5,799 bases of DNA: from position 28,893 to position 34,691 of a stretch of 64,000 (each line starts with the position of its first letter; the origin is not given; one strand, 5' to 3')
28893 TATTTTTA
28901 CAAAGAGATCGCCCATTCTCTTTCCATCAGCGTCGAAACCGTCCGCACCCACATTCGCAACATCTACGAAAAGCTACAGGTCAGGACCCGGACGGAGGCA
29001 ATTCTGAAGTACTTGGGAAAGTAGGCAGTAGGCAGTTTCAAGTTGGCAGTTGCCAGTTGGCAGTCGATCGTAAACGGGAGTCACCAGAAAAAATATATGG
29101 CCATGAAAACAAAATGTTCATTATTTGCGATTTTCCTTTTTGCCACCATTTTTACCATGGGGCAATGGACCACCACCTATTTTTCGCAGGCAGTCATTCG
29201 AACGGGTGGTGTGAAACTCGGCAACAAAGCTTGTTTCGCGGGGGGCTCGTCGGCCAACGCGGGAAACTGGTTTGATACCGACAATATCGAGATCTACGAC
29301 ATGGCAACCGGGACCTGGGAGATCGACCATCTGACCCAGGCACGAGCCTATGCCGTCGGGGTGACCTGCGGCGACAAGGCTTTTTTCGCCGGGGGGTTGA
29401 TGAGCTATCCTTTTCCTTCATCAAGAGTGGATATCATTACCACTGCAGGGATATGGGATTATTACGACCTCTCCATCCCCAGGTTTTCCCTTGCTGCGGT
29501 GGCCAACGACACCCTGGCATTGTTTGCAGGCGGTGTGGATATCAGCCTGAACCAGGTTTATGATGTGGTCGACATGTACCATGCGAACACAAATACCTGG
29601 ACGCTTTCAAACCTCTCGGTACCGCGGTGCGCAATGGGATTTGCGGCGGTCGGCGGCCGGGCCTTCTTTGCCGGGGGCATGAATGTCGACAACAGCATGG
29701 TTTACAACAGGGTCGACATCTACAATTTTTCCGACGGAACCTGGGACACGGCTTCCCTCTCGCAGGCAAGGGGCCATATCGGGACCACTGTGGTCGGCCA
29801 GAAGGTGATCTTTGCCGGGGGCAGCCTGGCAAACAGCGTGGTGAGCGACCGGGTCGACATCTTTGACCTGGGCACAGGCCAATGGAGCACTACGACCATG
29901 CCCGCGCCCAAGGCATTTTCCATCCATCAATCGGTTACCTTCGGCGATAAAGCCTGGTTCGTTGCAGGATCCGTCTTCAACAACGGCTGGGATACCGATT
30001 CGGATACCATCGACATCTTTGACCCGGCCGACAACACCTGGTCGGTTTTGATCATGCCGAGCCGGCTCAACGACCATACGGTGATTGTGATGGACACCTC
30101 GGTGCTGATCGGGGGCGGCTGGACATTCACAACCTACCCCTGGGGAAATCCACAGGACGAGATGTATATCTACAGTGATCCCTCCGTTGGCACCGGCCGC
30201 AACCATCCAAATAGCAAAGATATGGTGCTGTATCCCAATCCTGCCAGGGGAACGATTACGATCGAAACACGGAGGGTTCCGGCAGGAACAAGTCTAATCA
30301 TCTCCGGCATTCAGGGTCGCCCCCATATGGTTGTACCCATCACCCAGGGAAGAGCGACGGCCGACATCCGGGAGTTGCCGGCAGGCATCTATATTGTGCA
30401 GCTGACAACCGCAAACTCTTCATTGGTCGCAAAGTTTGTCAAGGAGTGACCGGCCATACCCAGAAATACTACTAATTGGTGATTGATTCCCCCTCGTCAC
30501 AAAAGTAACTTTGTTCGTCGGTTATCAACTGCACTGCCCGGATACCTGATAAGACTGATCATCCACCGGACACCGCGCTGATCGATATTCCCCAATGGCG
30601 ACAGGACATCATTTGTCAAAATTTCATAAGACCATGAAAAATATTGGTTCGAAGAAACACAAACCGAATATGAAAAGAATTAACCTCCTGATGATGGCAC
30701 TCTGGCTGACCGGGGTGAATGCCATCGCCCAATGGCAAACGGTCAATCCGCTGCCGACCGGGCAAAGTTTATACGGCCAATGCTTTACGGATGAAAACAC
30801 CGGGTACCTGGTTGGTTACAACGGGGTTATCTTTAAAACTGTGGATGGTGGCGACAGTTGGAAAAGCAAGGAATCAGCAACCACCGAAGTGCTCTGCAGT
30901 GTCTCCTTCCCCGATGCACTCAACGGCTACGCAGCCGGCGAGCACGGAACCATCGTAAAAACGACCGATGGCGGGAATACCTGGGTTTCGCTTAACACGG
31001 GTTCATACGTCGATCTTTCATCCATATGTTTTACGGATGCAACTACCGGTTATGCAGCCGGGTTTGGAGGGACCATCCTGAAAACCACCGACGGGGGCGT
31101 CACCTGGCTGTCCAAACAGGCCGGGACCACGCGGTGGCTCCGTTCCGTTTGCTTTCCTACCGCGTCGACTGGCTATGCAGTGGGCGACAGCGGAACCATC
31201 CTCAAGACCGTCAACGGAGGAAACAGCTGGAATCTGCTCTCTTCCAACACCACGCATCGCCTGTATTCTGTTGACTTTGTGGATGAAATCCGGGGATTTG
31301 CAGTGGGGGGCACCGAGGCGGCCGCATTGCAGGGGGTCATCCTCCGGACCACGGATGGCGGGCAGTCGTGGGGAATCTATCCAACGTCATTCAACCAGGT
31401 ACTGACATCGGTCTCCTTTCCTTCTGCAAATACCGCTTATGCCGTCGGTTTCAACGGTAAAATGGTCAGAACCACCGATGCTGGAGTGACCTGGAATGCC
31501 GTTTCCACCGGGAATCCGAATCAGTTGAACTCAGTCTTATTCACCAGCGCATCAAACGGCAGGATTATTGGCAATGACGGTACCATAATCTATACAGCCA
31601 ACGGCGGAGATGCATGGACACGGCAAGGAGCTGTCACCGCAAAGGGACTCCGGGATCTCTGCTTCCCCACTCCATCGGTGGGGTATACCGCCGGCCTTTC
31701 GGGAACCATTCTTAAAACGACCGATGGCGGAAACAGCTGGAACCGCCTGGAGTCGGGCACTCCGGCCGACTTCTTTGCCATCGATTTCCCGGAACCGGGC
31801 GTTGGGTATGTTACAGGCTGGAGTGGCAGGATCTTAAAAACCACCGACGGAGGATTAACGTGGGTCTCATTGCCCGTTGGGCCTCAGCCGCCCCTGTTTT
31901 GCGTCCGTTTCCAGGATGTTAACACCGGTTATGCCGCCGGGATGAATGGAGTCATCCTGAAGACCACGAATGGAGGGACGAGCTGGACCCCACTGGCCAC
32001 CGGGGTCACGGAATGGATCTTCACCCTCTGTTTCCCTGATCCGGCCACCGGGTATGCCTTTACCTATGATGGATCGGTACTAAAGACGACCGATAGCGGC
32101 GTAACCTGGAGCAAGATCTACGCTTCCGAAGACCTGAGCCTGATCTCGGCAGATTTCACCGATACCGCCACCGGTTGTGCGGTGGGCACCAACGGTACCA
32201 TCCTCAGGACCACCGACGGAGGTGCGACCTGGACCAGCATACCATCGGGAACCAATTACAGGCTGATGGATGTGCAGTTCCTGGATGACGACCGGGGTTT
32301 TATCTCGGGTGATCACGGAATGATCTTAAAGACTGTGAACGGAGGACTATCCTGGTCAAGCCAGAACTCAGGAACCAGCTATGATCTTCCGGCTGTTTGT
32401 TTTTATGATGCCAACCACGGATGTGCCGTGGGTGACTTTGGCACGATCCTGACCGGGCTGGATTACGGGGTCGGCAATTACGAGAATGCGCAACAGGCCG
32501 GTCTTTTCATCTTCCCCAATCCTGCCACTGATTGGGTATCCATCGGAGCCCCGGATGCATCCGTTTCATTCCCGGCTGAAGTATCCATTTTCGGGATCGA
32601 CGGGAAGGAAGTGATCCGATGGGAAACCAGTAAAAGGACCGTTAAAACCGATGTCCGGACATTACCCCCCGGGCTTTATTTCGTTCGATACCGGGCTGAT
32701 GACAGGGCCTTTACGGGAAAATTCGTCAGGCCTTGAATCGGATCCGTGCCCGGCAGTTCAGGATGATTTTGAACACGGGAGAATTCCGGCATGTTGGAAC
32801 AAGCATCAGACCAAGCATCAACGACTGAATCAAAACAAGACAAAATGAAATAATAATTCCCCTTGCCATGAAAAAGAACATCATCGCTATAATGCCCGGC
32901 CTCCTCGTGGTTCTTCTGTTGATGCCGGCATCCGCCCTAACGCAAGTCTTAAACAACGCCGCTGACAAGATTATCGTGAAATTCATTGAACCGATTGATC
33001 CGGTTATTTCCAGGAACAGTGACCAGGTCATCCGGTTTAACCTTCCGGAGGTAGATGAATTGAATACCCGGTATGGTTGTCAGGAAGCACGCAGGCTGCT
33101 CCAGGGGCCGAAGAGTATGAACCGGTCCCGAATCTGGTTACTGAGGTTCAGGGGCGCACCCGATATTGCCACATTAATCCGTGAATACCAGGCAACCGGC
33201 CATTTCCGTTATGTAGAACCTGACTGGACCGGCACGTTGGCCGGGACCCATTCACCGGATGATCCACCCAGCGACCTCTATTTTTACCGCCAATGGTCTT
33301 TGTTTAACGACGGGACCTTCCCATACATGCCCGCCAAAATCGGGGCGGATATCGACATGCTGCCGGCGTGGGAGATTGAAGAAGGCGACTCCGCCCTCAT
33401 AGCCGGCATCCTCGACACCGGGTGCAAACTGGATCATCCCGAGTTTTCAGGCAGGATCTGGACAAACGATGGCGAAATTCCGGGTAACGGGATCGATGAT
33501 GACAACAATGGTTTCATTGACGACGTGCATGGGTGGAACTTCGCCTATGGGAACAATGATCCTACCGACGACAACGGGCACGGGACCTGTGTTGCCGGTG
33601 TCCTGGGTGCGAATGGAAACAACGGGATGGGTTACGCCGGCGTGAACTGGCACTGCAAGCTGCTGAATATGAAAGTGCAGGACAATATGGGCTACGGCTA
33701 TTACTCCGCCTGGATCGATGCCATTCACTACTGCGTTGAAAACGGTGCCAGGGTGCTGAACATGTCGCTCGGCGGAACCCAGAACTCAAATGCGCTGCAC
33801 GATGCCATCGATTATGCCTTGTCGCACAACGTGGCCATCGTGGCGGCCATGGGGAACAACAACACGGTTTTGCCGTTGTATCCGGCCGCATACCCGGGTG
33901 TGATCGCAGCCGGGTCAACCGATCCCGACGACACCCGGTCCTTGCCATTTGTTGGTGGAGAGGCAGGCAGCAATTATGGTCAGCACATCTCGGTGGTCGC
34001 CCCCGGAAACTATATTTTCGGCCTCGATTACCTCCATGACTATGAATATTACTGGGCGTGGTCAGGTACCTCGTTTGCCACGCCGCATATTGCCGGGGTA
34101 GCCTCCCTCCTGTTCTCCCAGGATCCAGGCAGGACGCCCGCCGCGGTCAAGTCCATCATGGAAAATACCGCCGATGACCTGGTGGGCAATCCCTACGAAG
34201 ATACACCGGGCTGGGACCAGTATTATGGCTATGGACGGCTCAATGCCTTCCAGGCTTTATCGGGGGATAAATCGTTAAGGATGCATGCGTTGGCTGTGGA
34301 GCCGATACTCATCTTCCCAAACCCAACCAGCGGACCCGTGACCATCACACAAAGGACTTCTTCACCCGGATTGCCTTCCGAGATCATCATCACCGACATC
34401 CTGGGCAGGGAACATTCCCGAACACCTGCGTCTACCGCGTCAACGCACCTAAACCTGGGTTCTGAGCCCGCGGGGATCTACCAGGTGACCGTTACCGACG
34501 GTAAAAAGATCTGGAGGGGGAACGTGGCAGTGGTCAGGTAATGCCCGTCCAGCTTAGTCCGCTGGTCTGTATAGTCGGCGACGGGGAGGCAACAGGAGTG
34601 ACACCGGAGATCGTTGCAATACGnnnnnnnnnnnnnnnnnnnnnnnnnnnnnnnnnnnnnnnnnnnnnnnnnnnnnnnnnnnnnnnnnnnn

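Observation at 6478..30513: Eight promoter regions share one rigid skeleton with a hexamer exactly 39-40 nt upstream of a TAnnTTTG-like box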

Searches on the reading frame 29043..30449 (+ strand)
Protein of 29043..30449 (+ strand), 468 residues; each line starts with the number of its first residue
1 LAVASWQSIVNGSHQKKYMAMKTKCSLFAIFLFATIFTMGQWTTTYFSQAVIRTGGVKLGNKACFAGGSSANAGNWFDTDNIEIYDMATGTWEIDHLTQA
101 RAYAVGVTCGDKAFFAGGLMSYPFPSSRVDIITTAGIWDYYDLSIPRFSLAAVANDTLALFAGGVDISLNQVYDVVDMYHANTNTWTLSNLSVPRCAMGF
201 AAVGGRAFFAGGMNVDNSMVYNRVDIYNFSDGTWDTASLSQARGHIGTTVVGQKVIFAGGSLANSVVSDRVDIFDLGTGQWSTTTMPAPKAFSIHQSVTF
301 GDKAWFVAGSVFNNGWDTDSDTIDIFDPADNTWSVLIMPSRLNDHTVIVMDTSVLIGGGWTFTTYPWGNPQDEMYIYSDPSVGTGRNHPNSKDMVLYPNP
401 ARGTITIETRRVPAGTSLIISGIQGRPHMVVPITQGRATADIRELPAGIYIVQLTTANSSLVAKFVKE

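Call 5: search_protein_families(library=pfam, proteins=[window:29043-30449:+])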
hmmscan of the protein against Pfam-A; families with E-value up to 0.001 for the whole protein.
window:29043-30449:+ (468 aa): 8 families
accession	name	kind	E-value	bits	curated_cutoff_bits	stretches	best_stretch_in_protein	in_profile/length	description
PF24681.1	Kelch_KLHDC2_KLHL20_DRC7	-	3.2e-24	85.9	50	2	152-359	5-221/221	KLHDC2/KLHL20/DRC7 Kelch-repeats domain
PF01344.31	Kelch_1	-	2.5e-15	56.1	20.1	0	243-282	2-40/46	Kelch motif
PF13964.12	Kelch_6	-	7.1e-15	54.8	25.3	0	194-236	1-42/50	Kelch motif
PF25210.1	Kelch_FKB95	-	4.2e-10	40.1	70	2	241-353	31-143/268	FKB95, Kelch-repeats domain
PF13418.12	Kelch_4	-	4.7e-09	36.5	21.6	0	205-234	13-41/49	Galactose oxidase, central domain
PF24996.1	NANM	-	8.9e-09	35.1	45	0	149-215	57-127/350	N-acetylneuraminate epimerase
PF18962.6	Por_Secre_tail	-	1.1e-08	35.7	27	1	396-466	1-74/75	Secretion system C-terminal sorting domain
PF07646.21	Kelch_2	-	9e-06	25.9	21.3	0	295-335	5-43/48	Kelch motif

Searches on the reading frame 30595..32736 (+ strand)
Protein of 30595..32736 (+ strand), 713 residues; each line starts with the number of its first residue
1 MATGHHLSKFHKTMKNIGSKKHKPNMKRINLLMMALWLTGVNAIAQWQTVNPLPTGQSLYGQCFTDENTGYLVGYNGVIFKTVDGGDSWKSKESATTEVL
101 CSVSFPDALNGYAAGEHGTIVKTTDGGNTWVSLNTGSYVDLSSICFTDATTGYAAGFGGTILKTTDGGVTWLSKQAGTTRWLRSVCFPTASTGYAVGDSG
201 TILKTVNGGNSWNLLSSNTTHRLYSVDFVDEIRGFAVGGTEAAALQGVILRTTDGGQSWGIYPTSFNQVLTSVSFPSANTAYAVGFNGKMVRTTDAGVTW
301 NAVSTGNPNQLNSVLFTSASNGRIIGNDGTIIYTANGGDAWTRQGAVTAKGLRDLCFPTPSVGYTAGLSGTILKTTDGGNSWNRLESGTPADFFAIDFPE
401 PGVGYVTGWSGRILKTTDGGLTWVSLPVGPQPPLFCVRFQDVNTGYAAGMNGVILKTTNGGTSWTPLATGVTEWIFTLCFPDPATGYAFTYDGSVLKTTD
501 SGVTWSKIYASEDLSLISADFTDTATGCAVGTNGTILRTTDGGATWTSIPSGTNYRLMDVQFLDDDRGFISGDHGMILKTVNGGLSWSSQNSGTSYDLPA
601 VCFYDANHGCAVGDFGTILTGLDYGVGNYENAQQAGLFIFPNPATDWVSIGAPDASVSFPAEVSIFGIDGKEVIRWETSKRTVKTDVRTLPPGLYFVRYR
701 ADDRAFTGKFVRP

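Call 5: search_protein_families(library=pfam, proteins=[window:30595-32736:+])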
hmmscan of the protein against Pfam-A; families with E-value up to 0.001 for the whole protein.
window:30595-32736:+ (713 aa): 4 families
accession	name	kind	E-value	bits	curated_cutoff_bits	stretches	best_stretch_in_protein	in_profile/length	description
PF14870.12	PSII_BNR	-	3.5e-62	210.8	27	8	44-134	6-98/303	Photosynthesis system II assembly factor YCF48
PF15902.12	Sortilin-Vps10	-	4.9e-21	75.5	33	1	249-343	3-111/446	Sortilin, neurotensin receptor 3,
PF18962.6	Por_Secre_tail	-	2.9e-09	37.5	27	1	639-710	1-73/75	Secretion system C-terminal sorting domain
PF02012.26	BNR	-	3.8e-07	29.5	27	0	538-547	2-11/12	BNR/Asp-box repeat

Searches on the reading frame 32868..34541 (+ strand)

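Call 5: search_protein_families(library=pfam, proteins=[window:32868-34541:+])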
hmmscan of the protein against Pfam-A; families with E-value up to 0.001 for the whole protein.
window:32868-34541:+ (557 aa): 2 families
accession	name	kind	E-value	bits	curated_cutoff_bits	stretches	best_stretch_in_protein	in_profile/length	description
PF00082.27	Peptidase_S8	-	2.5e-51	175.2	21.8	1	178-456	5-288/288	Subtilase family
PF18962.6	Por_Secre_tail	-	1.8e-07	31.8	27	1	482-547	1-67/75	Secretion system C-terminal sorting domain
